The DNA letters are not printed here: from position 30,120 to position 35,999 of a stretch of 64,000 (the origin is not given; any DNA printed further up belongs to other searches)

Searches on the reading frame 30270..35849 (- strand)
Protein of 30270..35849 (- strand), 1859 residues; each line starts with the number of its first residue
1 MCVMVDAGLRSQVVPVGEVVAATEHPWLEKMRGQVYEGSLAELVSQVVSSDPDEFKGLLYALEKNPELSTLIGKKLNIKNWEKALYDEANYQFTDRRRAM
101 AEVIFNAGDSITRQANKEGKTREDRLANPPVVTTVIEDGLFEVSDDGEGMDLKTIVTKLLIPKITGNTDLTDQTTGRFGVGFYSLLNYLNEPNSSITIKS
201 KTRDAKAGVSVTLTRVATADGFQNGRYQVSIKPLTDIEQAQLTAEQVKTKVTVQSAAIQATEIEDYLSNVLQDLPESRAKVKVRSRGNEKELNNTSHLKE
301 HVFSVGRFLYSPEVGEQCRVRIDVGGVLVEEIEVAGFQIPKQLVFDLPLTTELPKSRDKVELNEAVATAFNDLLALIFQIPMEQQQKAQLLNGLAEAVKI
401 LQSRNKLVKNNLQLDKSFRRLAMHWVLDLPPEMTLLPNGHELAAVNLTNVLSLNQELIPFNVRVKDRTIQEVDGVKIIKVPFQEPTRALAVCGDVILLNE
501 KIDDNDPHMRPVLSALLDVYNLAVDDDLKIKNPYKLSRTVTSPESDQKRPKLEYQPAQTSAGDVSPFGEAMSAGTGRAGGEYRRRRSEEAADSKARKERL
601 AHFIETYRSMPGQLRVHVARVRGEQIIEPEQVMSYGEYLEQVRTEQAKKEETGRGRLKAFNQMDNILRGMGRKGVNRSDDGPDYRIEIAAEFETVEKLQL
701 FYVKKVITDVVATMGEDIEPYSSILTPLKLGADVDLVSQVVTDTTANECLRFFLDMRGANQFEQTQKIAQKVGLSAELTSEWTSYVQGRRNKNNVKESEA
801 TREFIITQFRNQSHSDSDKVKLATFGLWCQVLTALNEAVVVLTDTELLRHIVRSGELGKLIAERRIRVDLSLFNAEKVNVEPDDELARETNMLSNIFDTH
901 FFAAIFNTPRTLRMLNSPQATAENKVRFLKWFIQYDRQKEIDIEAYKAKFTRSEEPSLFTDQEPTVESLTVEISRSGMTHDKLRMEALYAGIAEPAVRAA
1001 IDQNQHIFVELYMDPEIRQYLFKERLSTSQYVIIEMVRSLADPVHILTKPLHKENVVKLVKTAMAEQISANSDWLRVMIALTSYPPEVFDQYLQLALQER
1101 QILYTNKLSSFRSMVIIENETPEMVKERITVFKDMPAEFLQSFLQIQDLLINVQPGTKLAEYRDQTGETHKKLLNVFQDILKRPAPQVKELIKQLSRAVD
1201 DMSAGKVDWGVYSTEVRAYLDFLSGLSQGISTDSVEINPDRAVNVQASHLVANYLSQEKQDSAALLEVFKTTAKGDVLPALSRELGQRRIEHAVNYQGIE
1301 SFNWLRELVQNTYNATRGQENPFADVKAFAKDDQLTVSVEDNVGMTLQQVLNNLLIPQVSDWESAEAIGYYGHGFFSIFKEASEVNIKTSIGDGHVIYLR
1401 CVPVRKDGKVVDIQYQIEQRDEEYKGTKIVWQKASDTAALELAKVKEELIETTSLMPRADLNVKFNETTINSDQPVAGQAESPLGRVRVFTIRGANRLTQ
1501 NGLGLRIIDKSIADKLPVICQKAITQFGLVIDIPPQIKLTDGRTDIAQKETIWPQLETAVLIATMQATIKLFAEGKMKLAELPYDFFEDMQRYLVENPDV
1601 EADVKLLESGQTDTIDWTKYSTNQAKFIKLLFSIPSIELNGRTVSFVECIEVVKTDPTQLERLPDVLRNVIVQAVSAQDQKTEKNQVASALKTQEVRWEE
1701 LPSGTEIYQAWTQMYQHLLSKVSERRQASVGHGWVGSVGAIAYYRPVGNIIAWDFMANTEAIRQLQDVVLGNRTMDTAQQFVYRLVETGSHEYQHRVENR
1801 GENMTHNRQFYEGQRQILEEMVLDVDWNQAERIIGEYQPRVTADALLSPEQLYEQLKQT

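Call 61: search_protein_families(library=pfam, proteins=[window:30270-35849:-], max_evalue=0.001)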
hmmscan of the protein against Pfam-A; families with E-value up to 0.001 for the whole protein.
window:30270-35849:- (1859 aa): 2 families
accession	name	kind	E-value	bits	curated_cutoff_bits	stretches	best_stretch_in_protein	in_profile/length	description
PF13589.12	HATPase_c_3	-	9.1e-07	29.4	25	0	140-212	35-104/137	Histidine kinase-, DNA gyrase B-, and HSP90-like ATPase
PF02518.31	HATPase_c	-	1.8e-05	25.5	26.4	0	135-213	30-105/111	Histidine kinase-, DNA gyrase B-, and HSP90-like ATPase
